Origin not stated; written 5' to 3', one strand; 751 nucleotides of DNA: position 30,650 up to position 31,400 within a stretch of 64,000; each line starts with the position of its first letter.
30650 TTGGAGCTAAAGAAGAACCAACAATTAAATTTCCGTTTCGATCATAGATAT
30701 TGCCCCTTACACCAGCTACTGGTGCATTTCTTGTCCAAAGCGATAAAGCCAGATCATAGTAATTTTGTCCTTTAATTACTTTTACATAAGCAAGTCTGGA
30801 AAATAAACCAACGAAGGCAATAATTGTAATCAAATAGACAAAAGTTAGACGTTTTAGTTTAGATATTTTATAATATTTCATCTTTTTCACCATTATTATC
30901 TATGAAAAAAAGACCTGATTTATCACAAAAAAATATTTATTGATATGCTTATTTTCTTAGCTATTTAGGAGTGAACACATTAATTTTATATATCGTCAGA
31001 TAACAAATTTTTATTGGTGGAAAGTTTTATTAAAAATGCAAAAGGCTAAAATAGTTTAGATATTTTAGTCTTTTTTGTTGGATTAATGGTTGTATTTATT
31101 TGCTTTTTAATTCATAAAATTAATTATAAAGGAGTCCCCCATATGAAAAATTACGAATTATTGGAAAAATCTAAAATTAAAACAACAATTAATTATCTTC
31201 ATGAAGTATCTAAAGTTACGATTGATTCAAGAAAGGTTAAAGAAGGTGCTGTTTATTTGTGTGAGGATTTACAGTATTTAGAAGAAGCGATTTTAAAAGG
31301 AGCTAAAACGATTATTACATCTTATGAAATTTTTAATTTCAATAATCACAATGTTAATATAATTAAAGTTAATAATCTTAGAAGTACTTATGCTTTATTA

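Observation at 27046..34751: Rearranged, stripped dcw cluster with spoVD flipped and divergent from murE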

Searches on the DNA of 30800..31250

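Call 58: search_rna_families(source=window, start=30800, end=31250, threshold=evalue, max_evalue=1)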
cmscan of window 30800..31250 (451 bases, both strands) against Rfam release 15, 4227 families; matches with E-value up to 1: 0.
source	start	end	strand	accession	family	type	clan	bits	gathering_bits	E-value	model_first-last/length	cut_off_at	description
